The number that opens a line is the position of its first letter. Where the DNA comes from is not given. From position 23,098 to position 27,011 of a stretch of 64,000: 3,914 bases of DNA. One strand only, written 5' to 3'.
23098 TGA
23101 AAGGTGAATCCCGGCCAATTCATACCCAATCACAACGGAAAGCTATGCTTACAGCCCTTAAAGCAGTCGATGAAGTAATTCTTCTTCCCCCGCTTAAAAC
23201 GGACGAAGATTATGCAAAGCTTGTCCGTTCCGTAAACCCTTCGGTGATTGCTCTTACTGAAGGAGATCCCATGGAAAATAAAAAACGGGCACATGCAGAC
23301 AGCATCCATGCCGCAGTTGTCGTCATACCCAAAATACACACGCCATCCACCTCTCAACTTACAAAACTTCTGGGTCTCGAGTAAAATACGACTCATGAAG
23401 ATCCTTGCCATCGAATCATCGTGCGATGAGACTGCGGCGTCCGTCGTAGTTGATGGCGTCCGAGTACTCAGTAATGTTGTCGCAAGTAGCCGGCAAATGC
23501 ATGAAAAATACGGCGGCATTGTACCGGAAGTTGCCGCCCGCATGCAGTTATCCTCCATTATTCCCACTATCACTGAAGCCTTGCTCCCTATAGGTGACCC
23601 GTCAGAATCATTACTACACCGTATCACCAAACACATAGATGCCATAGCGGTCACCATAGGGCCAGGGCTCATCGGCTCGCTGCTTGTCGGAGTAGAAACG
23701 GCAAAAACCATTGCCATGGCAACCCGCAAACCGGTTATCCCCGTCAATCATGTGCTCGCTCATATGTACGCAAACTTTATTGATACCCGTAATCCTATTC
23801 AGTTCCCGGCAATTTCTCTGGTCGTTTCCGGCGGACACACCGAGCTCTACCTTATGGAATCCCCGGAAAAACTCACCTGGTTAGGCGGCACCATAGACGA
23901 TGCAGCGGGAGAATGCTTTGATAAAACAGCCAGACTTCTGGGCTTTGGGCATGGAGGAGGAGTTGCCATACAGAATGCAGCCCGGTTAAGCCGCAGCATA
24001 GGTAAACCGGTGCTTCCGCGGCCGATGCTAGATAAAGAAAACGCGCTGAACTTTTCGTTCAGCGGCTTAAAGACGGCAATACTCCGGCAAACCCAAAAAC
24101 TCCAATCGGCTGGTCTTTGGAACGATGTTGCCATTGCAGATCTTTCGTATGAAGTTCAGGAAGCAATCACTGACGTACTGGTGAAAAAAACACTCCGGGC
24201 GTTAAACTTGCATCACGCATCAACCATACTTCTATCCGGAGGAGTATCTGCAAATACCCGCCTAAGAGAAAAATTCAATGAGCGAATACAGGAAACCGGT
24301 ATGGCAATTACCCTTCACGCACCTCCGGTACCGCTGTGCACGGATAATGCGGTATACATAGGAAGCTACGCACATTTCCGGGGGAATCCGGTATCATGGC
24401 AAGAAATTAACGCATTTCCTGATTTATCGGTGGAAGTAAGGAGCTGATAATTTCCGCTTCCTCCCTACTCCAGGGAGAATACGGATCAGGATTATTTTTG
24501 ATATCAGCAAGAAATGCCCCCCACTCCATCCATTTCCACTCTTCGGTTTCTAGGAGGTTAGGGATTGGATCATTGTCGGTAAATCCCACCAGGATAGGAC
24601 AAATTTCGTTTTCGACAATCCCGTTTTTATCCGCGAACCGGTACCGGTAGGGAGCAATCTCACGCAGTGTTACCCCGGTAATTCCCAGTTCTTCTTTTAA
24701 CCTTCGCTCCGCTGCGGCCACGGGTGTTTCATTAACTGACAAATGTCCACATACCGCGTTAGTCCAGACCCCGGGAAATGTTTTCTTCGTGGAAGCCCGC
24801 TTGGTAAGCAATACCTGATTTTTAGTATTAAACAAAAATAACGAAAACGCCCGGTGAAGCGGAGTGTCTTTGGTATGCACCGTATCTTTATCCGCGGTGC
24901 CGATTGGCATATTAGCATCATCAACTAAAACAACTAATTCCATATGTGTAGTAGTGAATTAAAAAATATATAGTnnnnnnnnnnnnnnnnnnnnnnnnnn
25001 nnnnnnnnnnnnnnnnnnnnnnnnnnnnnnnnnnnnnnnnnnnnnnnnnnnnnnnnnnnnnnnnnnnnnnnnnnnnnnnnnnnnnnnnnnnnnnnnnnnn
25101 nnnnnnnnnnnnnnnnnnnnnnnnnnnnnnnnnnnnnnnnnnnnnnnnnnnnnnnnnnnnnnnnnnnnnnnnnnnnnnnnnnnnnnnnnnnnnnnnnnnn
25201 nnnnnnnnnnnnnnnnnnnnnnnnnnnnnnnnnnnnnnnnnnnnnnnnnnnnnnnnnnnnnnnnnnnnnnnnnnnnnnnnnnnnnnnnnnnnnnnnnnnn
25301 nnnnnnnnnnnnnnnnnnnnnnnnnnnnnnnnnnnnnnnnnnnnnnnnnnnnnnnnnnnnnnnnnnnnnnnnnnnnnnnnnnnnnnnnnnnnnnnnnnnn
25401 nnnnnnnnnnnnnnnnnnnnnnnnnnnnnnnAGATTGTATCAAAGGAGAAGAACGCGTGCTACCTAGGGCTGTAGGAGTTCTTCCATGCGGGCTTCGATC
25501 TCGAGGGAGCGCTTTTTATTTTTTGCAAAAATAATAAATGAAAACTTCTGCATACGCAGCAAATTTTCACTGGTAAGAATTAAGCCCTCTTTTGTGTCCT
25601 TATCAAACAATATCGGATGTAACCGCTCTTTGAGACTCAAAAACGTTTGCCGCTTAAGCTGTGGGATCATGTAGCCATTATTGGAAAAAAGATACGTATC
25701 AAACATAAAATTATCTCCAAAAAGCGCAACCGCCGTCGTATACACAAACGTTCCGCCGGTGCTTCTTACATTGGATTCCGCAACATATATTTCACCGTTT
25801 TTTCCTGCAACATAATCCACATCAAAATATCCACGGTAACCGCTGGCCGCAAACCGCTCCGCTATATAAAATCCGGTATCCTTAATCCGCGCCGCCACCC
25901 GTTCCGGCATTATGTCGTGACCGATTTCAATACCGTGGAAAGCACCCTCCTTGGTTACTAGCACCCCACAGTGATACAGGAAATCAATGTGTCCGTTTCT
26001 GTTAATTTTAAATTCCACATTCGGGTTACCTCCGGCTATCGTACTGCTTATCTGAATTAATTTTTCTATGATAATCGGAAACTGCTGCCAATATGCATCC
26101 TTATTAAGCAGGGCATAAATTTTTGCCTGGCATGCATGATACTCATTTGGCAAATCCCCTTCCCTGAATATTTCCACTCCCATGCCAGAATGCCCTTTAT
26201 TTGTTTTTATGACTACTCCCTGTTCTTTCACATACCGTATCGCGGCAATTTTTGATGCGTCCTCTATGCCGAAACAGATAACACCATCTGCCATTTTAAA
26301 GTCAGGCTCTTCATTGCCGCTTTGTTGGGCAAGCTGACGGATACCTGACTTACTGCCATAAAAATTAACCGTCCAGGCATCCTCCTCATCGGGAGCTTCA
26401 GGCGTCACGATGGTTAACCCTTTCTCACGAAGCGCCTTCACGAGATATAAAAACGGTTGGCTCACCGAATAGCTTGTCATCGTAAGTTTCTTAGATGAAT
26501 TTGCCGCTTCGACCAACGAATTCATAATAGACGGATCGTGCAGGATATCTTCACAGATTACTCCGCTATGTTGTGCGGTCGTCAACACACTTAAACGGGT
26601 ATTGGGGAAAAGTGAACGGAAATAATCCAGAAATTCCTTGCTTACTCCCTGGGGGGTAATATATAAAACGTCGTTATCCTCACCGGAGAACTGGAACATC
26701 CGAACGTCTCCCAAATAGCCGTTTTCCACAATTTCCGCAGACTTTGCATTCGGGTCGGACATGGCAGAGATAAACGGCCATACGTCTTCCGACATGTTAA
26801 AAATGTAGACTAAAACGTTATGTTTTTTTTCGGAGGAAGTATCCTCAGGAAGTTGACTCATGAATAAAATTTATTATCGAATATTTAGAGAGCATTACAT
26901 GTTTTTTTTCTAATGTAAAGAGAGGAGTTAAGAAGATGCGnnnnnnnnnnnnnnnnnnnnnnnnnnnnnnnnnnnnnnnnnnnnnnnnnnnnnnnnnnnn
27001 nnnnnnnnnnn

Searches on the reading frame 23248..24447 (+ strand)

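Call 10: search_protein_families(library=pfam, proteins=[window:23248-24447:+], max_evalue=0.001)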
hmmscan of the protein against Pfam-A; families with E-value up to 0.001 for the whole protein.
window:23248-24447:+ (399 aa): 2 families
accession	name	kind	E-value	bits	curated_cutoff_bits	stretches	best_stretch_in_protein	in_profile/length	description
PF00814.31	TsaD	-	6e-77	259.3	24.8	1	73-371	2-262/264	tRNA N6-adenosine threonylcarbamoyltransferase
PF22521.2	HypF_C_2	-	1.4e-07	32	27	1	220-362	96-231/241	Carbamoyltransferase, Kae1-like Domain, second subdomain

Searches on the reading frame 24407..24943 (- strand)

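Call 10: search_protein_families(library=pfam, proteins=[window:24407-24943:-], max_evalue=0.001)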
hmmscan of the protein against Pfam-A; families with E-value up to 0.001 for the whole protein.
window:24407-24943:- (178 aa): 1 family
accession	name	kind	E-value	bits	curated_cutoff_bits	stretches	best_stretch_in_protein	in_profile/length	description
PF00293.34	NUDIX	-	1.6e-20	73.9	21.1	1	29-157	2-132/134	NUDIX domain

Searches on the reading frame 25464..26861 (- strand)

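Call 10: search_protein_families(library=pfam, proteins=[window:25464-26861:-], max_evalue=0.001)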
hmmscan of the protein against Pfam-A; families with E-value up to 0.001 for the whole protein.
window:25464-26861:- (465 aa): 1 family
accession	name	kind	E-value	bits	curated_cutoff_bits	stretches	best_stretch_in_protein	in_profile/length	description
PF18604.6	PreAtp-grasp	-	8.5e-06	26.7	27.5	1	54-144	3-92/94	Pre ATP-grasp domain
